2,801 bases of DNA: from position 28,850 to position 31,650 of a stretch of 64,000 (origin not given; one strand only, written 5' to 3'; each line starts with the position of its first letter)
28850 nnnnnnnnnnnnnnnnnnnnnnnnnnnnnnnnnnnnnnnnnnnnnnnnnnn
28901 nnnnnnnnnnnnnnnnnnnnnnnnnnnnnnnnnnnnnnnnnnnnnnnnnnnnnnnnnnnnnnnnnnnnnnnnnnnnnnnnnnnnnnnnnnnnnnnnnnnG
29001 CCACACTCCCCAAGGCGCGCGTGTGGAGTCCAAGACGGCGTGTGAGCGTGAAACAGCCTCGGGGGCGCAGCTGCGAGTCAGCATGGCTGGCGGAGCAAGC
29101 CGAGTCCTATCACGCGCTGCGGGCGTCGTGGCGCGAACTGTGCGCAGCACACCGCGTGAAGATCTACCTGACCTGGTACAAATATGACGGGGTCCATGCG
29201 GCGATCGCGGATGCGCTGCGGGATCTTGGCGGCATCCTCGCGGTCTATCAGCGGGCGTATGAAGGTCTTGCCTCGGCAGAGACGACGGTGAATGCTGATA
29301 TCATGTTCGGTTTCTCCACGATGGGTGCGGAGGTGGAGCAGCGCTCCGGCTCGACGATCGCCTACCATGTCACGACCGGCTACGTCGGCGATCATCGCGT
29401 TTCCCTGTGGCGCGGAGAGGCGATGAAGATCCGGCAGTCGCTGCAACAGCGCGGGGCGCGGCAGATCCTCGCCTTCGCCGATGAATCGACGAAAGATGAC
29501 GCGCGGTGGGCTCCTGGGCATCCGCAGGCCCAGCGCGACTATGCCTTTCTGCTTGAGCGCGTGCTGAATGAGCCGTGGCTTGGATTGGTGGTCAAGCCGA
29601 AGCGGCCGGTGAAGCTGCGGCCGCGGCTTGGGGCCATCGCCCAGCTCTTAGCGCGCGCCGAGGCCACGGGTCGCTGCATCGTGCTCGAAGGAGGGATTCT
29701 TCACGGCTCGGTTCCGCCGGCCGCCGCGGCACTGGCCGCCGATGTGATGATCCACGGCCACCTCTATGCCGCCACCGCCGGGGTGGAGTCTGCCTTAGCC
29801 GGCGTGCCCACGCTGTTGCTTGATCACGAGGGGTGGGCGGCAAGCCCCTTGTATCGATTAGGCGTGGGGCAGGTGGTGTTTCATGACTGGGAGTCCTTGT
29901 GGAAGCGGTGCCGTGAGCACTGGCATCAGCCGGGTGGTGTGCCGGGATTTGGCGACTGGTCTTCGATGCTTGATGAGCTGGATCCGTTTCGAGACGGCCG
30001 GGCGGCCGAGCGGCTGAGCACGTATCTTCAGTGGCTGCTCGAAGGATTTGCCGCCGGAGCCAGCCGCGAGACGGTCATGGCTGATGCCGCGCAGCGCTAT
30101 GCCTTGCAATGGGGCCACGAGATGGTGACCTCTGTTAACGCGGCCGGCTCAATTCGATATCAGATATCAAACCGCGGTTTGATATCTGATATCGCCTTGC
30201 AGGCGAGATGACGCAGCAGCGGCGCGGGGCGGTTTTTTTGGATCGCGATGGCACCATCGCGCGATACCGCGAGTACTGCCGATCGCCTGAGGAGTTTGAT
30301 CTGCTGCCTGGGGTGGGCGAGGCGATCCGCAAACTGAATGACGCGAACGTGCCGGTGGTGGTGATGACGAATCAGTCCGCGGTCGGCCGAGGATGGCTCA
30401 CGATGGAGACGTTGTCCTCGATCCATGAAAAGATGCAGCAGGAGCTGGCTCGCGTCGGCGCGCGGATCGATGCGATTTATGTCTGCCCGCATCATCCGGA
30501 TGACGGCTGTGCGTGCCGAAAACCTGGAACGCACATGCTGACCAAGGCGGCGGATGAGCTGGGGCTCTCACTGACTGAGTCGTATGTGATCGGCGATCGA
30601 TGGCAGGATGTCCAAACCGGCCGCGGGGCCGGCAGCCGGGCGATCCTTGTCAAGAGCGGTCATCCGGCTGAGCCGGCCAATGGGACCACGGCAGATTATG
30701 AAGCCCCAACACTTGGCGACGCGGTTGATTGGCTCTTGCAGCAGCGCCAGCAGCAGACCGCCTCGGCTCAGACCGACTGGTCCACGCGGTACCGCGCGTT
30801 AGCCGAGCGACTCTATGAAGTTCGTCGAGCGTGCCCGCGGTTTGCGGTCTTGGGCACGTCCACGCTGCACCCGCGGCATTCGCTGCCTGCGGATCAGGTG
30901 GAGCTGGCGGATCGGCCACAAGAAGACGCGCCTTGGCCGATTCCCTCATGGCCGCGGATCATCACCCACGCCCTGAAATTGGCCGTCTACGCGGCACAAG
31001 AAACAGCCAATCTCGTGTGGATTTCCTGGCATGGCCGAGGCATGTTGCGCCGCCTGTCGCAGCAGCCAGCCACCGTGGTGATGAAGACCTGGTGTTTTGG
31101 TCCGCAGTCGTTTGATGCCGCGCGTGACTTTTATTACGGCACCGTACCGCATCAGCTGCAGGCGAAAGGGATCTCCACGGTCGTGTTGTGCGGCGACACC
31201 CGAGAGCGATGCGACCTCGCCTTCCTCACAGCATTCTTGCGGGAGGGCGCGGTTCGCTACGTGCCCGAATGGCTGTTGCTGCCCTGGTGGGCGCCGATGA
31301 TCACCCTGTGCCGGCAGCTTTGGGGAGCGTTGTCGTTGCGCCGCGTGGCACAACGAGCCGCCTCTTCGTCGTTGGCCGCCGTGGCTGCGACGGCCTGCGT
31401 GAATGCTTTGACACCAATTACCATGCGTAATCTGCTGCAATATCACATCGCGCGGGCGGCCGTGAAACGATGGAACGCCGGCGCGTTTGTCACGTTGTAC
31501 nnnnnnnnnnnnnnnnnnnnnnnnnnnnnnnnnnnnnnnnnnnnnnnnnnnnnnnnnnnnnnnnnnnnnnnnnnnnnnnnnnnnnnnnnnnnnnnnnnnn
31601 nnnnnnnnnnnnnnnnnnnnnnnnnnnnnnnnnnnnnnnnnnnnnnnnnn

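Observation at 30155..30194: Perfect 40-bp palindrome at the junction of the two large novel genes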

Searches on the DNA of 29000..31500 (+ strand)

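Call 63: build_rna_model(alignment_id=A7, structure=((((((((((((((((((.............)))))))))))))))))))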
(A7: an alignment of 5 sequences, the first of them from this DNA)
Model R1 built from alignment A7 (5 sequences, 49 columns); structure: as given.
model positions 40; base pairs 18; branch points 0; effective number of sequences 5; information 1.324 bits per position. Calibrated on 0.2 Mb of random sequence (short: E-values are rough).
structure used (alignment columns):
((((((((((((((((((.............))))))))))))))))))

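Call 64: search_with_rna_model(model_id=R1, sources=[window, L007, L008, L010, L011, L012, L013, L014, L015, L016, L017], max_evalue=10)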
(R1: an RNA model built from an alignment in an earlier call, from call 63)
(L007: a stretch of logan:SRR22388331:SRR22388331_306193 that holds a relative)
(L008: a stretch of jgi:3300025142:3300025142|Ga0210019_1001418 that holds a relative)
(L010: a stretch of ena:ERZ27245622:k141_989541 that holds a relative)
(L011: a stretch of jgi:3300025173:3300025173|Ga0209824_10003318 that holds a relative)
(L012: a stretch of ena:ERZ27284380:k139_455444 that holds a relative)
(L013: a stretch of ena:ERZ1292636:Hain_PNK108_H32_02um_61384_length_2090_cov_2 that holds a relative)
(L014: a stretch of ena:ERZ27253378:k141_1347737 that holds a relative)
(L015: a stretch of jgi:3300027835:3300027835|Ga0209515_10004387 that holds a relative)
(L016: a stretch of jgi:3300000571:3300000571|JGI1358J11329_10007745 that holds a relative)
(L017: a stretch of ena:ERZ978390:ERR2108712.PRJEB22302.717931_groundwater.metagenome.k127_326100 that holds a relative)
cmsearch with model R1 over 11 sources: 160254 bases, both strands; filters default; matches with E-value up to 10: 24.
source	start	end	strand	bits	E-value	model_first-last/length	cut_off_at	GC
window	30155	30194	+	65.7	1e-15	1-40/40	no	0.4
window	30155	30194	-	65.7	1e-15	1-40/40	no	0.4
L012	1365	1404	+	65.7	1e-15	1-40/40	no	0.4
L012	1365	1404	-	65.7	1e-15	1-40/40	no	0.4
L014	10278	10317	+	65.7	1e-15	1-40/40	no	0.4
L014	10278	10317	-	65.7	1e-15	1-40/40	no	0.4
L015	9542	9581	+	65.7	1e-15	1-40/40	no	0.4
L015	9542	9581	-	65.7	1e-15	1-40/40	no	0.4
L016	1437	1476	+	65.7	1e-15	1-40/40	no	0.4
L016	1437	1476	-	65.7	1e-15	1-40/40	no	0.4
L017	4688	4727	+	65.7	1e-15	1-40/40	no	0.4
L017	4688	4727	-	65.7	1e-15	1-40/40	no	0.4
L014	2349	2388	+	65.5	1.2e-15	1-40/40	no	0.32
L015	1613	1652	+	65.5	1.2e-15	1-40/40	no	0.32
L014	2349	2388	-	61.8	1.4e-14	1-40/40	no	0.32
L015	1613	1652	-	61.8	1.4e-14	1-40/40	no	0.32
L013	279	318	+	61.5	1.6e-14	1-40/40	no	0.4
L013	623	669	+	60.5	3.1e-14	1-40/40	no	0.47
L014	5057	5105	+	58.5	1.2e-13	1-40/40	no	0.43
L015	4321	4369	+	58.5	1.2e-13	1-40/40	no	0.43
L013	623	669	-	56.7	4e-13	1-40/40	no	0.47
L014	5057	5105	-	55.5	8.4e-13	1-40/40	no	0.43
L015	4321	4369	-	55.5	8.4e-13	1-40/40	no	0.43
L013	279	318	-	51.7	1e-11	1-40/40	no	0.4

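Call 65: search_rna_families(source=window, start=29000, end=31500, threshold=evalue, max_evalue=10)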
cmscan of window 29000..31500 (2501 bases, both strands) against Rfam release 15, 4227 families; matches with E-value up to 10: 4.
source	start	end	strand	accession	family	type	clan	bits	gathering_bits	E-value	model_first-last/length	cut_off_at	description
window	29013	29124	+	RF02932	Betaproteobacteria-1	Gene; sRNA;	-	17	49.4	3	1-120/120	no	Betaproteobacteria-1 RNA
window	30734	30799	-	RF01543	TB11Cs5H2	Gene; snRNA; snoRNA; HACA-box;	-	16.1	47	5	1-68/68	no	Trypanosomatid snoRNA TB11Cs5H2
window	29188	29245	+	RF02470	Ms_IGR-8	Gene; sRNA;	-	14.2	44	8.5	1-63/63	no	Mycobacterium sRNA Ms_IGR-8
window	29711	29784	+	RF01390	isrG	Gene; sRNA;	-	11.2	100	4.5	129-205/279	no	isrG Hfq binding RNA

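Call 69: search_with_rna_model(model_id=R1, sources=[L018, L019], max_evalue=10, filters=off)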
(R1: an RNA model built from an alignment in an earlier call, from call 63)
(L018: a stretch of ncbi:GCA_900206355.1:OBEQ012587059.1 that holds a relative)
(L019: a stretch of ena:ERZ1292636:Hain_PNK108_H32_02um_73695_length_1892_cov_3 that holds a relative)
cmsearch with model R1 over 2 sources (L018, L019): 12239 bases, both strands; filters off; matches with E-value up to 10: 13.
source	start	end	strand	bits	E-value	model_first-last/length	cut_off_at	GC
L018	6121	6169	+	58.5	8.9e-15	1-40/40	no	0.43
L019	1342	1380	-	58.3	1e-14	1-40/40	no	0.44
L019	1342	1380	+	56.4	3.7e-14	1-40/40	no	0.44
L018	6121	6169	-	55.5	6.4e-14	1-40/40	no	0.43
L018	3413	3452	+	47.3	1.5e-11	1-40/40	no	0.32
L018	3413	3452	-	44.2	1.1e-10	1-40/40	no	0.32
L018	3130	3186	-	17.8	0.0042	1-40/40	no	0.61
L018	3130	3186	+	17.3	0.0058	1-40/40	no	0.61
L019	1388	1402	-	7.5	3.7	1-40/40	no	0.4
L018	9704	9721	-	6.2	8.5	1-40/40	no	0.56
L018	9704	9721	+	6.2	8.6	1-40/40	no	0.56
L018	8637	8645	-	6.1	9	1-40/40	no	0.56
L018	8637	8645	+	6.1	9.1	1-40/40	no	0.56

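Call 81: search_dna_similar(query=window:30155-30194:+, collection=plasmids, mode=distant, max_evalue=1, max_rows=10)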
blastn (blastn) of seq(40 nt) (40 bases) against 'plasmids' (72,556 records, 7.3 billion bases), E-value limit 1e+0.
No match.

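Call 89: search_with_rna_model(model_id=R1, source=window, filters=off, max_evalue=10)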
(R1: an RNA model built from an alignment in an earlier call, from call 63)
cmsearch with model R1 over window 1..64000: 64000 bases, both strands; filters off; matches with E-value up to 10: 7.
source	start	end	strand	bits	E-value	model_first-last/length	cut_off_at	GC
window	30155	30194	+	65.7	4.1e-16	1-40/40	no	0.4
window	30155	30194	-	65.7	4.1e-16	1-40/40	no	0.4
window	40326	40341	+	10.9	2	13-28/40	no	0.75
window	14514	14544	+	10.7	2.4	1-40/40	no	0.61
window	4856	4911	+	10.2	3.2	1-40/40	no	0.7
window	4856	4911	-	10.2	3.3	1-40/40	no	0.7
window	8343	8427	-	9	7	1-40/40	no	0.59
